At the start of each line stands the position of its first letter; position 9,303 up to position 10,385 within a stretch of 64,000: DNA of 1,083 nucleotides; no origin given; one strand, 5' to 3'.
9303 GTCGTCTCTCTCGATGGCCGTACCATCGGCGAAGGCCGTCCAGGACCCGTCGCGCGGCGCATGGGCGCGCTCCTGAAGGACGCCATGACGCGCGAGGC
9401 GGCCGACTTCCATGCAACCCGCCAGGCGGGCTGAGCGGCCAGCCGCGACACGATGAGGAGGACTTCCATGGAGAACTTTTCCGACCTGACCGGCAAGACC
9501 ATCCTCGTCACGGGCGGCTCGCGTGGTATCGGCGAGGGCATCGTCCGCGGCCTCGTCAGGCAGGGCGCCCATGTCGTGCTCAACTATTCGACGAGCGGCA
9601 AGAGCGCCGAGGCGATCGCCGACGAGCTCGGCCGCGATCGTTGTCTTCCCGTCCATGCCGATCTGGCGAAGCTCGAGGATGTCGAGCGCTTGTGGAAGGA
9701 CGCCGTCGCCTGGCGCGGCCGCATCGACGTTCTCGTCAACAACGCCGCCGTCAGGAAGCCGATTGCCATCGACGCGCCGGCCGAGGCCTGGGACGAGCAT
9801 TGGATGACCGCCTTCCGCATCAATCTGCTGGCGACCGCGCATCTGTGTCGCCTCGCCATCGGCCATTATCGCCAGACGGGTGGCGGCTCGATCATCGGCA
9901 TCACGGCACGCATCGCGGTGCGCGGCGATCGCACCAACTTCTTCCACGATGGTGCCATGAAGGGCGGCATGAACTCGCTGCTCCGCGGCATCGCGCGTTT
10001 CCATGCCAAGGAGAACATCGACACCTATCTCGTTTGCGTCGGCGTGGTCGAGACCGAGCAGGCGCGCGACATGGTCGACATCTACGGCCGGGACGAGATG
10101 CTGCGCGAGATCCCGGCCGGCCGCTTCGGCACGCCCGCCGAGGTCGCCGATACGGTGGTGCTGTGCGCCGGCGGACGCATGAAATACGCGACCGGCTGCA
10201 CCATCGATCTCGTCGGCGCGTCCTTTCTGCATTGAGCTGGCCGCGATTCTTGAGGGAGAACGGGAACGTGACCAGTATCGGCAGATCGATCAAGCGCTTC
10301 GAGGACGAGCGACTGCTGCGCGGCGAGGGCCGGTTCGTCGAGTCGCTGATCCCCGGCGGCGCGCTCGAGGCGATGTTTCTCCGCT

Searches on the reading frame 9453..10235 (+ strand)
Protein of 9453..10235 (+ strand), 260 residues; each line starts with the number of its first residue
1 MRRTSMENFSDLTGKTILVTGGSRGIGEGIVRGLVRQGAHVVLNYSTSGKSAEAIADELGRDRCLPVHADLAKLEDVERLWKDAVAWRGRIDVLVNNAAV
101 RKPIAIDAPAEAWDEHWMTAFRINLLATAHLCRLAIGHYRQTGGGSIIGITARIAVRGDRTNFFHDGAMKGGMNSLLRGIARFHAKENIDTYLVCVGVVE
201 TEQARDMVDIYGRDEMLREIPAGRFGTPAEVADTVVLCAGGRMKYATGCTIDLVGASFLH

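Call 6: search_protein_families(library=pfam, proteins=[window:9453-10235:+], max_evalue=0.01)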
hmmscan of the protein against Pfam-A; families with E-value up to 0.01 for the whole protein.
window:9453-10235:+ (260 aa): 5 families
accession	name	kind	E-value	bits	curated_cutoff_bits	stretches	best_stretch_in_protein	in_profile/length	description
PF13561.12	adh_short_C2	-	6.2e-37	127.9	27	1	23-251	5-229/236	Enoyl-(Acyl carrier protein) reductase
PF00106.31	adh_short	-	8.4e-34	117.2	26.6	1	15-206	1-189/195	short chain dehydrogenase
PF08659.16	KR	-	1.1e-05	25.9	22.6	1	16-108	2-99/180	KR domain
PF01370.27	Epimerase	-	0.0017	18.3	20.9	1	17-130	1-103/240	NAD dependent epimerase/dehydratase family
PF03807.23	F420_oxidored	-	0.0055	17.7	21.6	0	26-64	10-49/94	NADP oxidoreductase coenzyme F420-dependent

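Call 38: search_solved_structures(query=window:9453-10235:+, max_evalue=1e-25)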
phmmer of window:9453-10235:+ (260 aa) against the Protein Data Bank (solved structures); distinct sequences matched with E-value up to 1e-25: 15.
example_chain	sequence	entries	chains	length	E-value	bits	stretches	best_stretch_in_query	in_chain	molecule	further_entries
2uvd_A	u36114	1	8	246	1.7e-33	119.5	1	12-256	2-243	3-OXOACYL-(ACYL-CARRIER-PROTEIN) REDUCTASE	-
4jro_A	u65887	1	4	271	1.7e-30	109.6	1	8-256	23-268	FabG protein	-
2hq1_A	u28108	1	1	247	6.4e-30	107.7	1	12-256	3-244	Glucose/ribitol dehydrogenase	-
3sj7_A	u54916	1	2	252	2.9e-27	99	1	15-258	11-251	3-oxoacyl-(Acyl-carrier-protein) reductase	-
3osu_A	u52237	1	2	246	3.6e-27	98.7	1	15-258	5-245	3-oxoacyl-[acyl-carrier-protein] reductase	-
3tzk_A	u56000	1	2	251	5.5e-27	98.1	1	5-258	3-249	3-oxoacyl-[acyl-carrier protein] reductase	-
4wjz_A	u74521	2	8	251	1e-26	97.2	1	5-258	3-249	3-oxoacyl-[acyl-carrier-protein] reductase FabG | 3-oxoacyl-[acyl-carrier protein] reductase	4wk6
3tzh_A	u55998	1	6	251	2e-26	96.3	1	5-258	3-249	3-oxoacyl-[acyl-carrier protein] reductase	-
3rro_A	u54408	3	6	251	2.2e-26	96.2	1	5-258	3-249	3-ketoacyl-(acyl-carrier-protein) reductase | 3-oxoacyl-[acyl-carrier protein] reductase | 3-oxoacyl-[acyl-carrier-protein] reductase FabG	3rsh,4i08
3tzc_A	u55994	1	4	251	2.3e-26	96.1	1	5-258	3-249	3-oxoacyl-[acyl-carrier protein] reductase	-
1vl8_A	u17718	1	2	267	2.7e-26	95.8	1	6-253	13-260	Gluconate 5-dehydrogenase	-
3u09_A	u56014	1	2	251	3.4e-26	95.5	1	5-258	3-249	3-oxoacyl-[acyl-carrier-protein] reductase FabG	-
3op4_A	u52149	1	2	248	5.8e-26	94.7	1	6-258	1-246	3-oxoacyl-[acyl-carrier protein] reductase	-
4wec_A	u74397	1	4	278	7.2e-26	94.4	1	5-253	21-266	Short chain dehydrogenase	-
5end_A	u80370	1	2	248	8.7e-26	94.2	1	6-258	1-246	3-oxoacyl-[acyl-carrier-protein] reductase FabG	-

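Call 63: search_protein_families(library=ncbifam, proteins=[window:9453-10235:+], max_evalue=1e-10)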
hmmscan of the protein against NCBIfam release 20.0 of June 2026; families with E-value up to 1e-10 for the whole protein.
window:9453-10235:+ (260 aa): 174 families (the best 25 are shown)
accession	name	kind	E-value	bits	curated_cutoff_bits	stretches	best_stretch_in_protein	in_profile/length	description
NF005559.1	PRK07231.1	subfamily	6.9e-40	137.1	215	1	12-256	2-246/249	glucose 1-dehydrogenase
NF052558.1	MBtsdlDhBudC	equivalog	1.5e-36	126.2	270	1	13-253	2-237/250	meso-2,3-butanediol dehydrogenase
TIGR01830.1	3oxo_ACP_reduc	equivalog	2.8e-36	125.4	297.75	1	18-255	2-236/239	3-oxoacyl-[acyl-carrier-protein] reductase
NF004791.0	PRK06138.1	equivalog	4.4e-36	124.5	312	1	11-255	2-247/252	SDR family oxidoreductase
NF009546.0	PRK12935.1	equivalog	1.8e-34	119.4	418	1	11-256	3-244/247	acetoacetyl-CoA reductase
NF053807.1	RhamDHLra1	equivalog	2.9e-33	115.6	400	1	12-258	2-248/252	L-rhamnose 1-dehydrogenase Lra1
NF005893.0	PRK07856.1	equivalog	3.7e-33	114.9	255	1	10-256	5-240/255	SDR family oxidoreductase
NF004198.0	PRK05653.1-3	equivalog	4.8e-33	114.7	296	1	11-257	4-246/248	3-oxoacyl-ACP reductase FabG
NF004197.0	PRK05653.1-1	equivalog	1.5e-32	113.2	332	1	11-255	4-244/249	3-oxoacyl-ACP reductase FabG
NF009466.0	PRK12826.1-2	subfamily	2.5e-32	112.3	222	1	15-256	4-243/248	3-oxoacyl-ACP reductase FabG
NF009468.0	PRK12826.1-4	equivalog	1.2e-31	110.3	318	1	10-257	3-247/256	SDR family oxidoreductase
NF049979.1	AlphHSDSHdhA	equivalog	2.4e-31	109.1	350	1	12-255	1-244/258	7alpha-hydroxysteroid dehydrogenase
NF004199.0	PRK05653.1-4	equivalog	4.3e-31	108.4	301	1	11-255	2-243/247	3-oxoacyl-ACP reductase FabG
NF006070.0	PRK08213.1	subfamily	5e-31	108.2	279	1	7-254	5-253/259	gluconate 5-dehydrogenase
TIGR01832.1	kduD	equivalog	6e-31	107.8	338.85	1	11-255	2-243/248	2-dehydro-3-deoxy-D-gluconate 5-dehydrogenase KduD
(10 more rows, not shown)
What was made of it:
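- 9453..10235 (+): FabG-like short-chain dehydrogenase/reductase. Calls 6, 38, 63.
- The FabG-like SDR resembles acetoacetyl-CoA reductases (calls 38, 63).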
